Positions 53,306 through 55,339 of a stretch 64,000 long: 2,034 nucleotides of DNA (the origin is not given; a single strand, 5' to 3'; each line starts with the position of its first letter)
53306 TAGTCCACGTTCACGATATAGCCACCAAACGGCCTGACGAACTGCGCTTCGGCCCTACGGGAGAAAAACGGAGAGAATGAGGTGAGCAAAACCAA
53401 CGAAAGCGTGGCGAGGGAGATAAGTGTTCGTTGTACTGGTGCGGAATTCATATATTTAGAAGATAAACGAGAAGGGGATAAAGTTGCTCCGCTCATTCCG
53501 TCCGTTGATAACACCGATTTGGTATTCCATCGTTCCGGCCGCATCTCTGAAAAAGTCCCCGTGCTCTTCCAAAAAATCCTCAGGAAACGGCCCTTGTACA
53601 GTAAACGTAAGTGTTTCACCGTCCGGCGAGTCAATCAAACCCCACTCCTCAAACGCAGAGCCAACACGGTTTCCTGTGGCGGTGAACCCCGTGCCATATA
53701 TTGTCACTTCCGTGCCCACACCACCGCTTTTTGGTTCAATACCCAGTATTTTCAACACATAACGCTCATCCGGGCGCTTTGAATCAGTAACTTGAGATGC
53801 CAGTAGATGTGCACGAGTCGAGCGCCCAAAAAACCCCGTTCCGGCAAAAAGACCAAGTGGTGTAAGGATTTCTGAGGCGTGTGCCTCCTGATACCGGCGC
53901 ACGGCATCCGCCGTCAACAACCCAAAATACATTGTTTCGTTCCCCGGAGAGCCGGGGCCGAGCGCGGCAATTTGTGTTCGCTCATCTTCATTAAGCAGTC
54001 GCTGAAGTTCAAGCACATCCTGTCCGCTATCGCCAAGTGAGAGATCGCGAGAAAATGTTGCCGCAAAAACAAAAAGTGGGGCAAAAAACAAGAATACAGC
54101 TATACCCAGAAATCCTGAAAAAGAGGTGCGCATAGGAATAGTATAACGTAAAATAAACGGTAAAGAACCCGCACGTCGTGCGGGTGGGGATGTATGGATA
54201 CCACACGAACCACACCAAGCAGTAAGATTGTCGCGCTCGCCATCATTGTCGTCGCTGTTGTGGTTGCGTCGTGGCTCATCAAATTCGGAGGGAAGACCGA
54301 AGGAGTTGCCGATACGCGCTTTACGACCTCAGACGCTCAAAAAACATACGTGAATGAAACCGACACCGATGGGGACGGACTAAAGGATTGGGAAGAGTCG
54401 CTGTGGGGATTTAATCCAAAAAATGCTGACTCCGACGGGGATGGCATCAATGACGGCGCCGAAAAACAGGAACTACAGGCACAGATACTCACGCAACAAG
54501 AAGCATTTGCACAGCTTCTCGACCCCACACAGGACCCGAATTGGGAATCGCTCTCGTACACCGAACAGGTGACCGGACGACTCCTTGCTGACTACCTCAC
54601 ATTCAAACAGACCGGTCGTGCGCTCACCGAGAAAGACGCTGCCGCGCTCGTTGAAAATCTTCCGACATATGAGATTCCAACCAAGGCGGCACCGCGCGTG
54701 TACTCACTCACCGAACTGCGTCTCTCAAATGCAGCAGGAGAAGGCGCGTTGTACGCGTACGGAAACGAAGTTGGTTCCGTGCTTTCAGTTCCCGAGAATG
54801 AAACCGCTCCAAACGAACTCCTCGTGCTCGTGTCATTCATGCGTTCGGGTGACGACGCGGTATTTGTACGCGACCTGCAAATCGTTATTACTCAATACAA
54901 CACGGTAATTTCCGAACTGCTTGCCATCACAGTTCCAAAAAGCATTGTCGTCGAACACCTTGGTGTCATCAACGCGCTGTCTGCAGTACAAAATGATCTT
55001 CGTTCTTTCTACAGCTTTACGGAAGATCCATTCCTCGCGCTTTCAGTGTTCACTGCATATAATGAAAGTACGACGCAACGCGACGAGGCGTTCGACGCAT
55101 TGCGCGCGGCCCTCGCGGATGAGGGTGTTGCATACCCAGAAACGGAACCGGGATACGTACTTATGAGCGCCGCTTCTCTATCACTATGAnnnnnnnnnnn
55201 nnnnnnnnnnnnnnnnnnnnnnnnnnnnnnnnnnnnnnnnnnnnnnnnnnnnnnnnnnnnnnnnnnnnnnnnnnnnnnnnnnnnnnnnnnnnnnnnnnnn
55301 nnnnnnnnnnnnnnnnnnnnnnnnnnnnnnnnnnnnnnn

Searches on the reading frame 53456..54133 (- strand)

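Call 71: search_protein_families(library=pfam, proteins=[window:53456-54133:-], max_evalue=0.0001)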
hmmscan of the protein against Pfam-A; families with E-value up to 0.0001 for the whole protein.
window:53456-54133:- (225 aa): 1 family
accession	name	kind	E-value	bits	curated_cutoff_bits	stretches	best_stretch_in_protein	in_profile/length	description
PF01471.23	PG_binding_1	-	8e-06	26.4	23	0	36-85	1-41/57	Putative peptidoglycan binding domain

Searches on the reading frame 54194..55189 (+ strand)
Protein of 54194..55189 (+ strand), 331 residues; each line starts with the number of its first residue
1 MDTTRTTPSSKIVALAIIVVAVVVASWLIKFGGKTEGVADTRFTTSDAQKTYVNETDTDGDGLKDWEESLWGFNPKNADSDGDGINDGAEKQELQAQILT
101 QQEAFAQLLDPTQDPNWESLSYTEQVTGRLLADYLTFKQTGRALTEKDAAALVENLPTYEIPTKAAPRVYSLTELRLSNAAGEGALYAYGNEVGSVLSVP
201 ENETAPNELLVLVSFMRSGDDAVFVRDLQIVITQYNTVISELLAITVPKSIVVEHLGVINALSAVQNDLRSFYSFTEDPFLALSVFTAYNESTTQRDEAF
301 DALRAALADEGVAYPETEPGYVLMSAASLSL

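Call 7: search_protein_families(library=pfam, proteins=[window:54194-55189:+], max_evalue=0.0001)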
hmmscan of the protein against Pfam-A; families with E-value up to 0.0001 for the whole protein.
window:54194-55189:+ (331 aa): 1 family
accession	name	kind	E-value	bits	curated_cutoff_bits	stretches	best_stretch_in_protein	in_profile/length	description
PF18884.5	TSP3_bac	-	1.9e-07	31.3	25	0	79-92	1-14/22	Bacterial TSP3 repeat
